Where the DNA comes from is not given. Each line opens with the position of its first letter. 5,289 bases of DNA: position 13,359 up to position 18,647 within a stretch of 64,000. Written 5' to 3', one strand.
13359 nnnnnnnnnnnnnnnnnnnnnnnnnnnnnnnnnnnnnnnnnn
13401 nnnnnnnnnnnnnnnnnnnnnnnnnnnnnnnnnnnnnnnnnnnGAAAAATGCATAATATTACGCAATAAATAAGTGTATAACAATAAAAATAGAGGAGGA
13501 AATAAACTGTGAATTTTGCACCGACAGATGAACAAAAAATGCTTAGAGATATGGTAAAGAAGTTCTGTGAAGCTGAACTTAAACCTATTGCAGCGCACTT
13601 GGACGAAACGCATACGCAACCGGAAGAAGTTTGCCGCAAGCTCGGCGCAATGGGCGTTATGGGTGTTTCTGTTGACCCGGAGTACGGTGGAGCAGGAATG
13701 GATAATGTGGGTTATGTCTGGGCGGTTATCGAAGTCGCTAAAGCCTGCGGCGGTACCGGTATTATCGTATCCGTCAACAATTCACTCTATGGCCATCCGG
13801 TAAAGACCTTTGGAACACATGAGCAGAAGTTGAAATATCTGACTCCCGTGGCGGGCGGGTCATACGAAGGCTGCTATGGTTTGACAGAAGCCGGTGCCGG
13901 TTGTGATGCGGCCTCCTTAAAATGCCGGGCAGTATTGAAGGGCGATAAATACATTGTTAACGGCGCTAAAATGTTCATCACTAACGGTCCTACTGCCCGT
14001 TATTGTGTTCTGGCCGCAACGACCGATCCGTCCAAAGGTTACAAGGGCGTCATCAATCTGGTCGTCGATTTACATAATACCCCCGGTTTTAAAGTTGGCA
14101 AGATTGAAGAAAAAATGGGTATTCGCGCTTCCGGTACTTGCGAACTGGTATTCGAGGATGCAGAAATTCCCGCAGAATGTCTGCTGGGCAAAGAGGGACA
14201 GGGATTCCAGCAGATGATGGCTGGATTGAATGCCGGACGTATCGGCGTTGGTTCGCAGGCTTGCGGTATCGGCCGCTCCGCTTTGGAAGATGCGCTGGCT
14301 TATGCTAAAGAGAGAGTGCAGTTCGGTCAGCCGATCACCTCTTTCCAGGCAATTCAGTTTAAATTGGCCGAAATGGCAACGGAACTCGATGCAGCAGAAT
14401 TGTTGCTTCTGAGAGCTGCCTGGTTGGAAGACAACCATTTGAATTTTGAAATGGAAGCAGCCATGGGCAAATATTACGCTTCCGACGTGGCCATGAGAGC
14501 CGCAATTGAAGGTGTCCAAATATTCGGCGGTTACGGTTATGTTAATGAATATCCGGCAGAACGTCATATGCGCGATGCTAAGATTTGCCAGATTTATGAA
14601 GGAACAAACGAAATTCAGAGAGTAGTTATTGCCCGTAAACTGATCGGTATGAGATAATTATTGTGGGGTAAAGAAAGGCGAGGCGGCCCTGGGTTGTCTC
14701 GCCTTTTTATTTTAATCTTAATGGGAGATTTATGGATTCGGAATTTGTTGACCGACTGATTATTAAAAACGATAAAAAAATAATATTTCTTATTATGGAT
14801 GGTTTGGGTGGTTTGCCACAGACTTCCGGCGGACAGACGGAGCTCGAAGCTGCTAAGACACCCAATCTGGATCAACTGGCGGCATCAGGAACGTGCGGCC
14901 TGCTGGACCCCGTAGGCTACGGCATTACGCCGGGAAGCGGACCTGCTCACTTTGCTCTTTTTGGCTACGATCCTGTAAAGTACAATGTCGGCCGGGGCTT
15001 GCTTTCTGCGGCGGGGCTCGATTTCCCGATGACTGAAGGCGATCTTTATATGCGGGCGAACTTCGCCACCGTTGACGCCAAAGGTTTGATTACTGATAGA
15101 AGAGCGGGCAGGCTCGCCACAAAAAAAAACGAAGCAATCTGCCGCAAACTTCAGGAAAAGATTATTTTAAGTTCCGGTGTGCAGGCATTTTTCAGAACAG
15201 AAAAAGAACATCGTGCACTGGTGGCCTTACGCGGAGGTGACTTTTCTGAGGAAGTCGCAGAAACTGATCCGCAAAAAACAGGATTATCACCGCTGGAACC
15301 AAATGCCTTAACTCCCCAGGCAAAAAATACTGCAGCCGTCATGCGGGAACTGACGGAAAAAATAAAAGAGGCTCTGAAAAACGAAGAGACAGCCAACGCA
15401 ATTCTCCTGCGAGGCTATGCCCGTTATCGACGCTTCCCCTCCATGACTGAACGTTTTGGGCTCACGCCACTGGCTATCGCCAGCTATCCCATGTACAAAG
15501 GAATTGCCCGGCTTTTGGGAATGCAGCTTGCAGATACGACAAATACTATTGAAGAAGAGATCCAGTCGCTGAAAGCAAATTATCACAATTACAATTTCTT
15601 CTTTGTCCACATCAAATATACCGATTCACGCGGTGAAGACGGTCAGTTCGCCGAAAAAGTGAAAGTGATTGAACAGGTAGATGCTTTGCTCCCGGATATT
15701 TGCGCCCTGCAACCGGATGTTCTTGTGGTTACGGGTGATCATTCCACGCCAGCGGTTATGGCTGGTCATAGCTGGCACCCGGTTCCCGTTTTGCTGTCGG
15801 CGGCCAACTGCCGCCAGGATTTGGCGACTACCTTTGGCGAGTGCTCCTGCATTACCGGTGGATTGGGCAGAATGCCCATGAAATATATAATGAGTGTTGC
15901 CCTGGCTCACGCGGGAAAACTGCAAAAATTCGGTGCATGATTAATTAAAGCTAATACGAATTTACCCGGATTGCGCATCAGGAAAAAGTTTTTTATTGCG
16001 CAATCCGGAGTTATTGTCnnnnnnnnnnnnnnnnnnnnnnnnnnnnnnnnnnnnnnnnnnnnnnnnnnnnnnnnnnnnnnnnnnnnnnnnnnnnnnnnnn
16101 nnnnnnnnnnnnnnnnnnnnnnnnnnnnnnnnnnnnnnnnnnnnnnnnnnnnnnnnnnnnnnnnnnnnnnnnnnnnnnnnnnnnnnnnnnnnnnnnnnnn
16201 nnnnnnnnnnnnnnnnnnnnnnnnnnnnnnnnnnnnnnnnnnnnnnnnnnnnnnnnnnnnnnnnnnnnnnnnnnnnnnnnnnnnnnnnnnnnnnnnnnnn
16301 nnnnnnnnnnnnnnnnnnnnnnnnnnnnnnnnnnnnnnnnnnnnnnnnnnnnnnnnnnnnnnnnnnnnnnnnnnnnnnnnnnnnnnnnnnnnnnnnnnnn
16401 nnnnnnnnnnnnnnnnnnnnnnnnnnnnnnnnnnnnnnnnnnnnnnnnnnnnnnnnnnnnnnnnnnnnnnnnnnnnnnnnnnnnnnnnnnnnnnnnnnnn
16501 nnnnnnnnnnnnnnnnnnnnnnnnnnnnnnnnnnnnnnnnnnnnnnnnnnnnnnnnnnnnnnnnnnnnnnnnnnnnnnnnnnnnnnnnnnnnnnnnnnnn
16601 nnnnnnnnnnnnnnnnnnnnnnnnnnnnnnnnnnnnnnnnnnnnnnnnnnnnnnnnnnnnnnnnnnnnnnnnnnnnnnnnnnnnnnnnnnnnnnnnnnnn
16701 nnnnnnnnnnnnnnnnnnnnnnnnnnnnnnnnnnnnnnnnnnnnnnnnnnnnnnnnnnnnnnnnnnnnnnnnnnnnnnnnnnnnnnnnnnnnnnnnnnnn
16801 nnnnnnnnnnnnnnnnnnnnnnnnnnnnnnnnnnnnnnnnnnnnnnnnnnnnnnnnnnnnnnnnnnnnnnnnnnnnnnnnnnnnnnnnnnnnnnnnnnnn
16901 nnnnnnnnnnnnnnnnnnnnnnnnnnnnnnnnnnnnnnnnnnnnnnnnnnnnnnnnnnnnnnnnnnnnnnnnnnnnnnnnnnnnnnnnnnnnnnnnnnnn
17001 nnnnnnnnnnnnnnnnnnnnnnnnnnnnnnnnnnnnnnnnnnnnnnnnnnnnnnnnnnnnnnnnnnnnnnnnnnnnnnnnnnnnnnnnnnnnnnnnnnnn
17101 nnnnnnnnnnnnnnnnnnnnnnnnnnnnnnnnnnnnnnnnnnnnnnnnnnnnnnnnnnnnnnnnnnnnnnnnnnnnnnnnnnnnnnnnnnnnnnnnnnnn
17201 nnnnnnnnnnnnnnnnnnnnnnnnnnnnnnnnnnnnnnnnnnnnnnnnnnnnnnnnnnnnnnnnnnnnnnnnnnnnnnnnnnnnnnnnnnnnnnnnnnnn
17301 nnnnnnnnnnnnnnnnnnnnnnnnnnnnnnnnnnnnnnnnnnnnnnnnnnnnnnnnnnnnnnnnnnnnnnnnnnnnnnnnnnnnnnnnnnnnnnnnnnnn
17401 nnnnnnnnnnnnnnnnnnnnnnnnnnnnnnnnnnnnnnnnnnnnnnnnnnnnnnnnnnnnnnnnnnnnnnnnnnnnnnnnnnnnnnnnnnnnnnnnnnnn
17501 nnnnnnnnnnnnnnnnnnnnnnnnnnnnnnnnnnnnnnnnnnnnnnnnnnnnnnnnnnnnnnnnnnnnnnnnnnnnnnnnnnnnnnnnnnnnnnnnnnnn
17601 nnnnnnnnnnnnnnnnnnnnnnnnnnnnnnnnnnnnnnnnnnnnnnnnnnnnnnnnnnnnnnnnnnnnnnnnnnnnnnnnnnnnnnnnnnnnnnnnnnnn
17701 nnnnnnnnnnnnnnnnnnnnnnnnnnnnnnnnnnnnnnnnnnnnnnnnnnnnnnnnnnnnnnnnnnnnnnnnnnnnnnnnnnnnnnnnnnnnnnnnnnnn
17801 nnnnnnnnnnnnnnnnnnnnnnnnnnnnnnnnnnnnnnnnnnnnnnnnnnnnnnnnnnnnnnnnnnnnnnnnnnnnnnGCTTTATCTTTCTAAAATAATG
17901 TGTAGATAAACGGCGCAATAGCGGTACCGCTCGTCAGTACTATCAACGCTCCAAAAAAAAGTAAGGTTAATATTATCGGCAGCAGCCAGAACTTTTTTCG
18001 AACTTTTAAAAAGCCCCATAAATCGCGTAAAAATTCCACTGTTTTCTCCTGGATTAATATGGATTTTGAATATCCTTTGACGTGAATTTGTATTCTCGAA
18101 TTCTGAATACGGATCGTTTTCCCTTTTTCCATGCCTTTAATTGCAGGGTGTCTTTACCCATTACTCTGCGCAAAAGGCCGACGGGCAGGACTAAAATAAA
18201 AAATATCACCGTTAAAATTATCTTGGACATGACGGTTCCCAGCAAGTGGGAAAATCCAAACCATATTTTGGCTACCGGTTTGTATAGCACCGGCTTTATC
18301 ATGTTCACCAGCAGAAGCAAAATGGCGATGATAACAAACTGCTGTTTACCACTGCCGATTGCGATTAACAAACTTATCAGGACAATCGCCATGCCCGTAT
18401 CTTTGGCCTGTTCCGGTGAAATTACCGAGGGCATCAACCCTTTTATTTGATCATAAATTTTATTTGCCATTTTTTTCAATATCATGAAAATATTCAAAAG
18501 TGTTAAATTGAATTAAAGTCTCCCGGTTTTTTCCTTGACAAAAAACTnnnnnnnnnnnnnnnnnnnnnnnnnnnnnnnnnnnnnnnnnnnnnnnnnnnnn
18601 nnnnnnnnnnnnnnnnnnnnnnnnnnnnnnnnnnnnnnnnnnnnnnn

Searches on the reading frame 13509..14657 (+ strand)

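Call 59: search_protein_families(library=pfam, proteins=[window:13509-14657:+], max_evalue=0.001)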
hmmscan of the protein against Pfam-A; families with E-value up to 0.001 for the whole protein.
window:13509-14657:+ (382 aa): 4 families
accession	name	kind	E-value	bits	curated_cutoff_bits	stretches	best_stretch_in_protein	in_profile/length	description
PF00441.29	Acyl-CoA_dh_1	-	2.6e-49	167.7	22.4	1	230-378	1-149/150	Acyl-CoA dehydrogenase, C-terminal domain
PF02771.21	Acyl-CoA_dh_N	-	7.1e-35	120.2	22.9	1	6-117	1-112/113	Acyl-CoA dehydrogenase, N-terminal domain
PF08028.16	Acyl-CoA_dh_2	-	1.9e-25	90.1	22.7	1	246-367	2-133/134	Acyl-CoA dehydrogenase, C-terminal domain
PF02770.24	Acyl-CoA_dh_M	-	6.4e-23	81.2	33.3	1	122-217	1-96/97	Acyl-CoA dehydrogenase, middle domain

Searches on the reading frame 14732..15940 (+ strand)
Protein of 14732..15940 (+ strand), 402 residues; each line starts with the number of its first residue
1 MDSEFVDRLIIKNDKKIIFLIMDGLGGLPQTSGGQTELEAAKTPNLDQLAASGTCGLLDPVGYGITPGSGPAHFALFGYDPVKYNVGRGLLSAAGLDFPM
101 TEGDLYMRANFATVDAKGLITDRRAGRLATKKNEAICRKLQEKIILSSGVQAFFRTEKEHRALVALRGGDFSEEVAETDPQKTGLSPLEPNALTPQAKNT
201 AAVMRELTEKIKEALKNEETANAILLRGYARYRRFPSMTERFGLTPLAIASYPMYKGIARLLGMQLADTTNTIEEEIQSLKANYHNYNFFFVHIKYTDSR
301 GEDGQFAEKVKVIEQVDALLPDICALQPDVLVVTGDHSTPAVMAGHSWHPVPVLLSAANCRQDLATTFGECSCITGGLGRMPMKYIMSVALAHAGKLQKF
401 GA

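Call 59: search_protein_families(library=pfam, proteins=[window:14732-15940:+], max_evalue=0.001)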
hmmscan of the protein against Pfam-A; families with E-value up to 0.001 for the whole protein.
window:14732-15940:+ (402 aa): 2 families
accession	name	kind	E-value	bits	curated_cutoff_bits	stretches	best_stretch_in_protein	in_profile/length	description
PF10143.14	PhosphMutase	-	9.3e-47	159.5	21.5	1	50-219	1-168/170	2,3-bisphosphoglycerate-independent phosphoglycerate mutase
PF01676.23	Metalloenzyme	-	2.8e-40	138.8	24.3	1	15-388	1-247/252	Metalloenzyme superfamily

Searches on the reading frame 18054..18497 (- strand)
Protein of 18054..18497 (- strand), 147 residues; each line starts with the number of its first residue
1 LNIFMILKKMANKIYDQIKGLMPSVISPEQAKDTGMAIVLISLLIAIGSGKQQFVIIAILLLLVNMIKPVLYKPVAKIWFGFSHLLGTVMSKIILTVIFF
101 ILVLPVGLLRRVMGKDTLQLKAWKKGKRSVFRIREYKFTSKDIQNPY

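Call 60: search_protein_families(library=pfam, proteins=[window:18054-18497:-], max_evalue=0.001)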
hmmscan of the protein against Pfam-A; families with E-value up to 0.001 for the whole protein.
window:18054-18497:- (147 aa): 1 family
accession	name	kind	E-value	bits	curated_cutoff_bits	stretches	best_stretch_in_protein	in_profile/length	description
PF19588.4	SxtJ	-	8.5e-07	30.1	24.4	1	55-118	35-98/99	Saxitoxin biosynthesis operon protein SxtJ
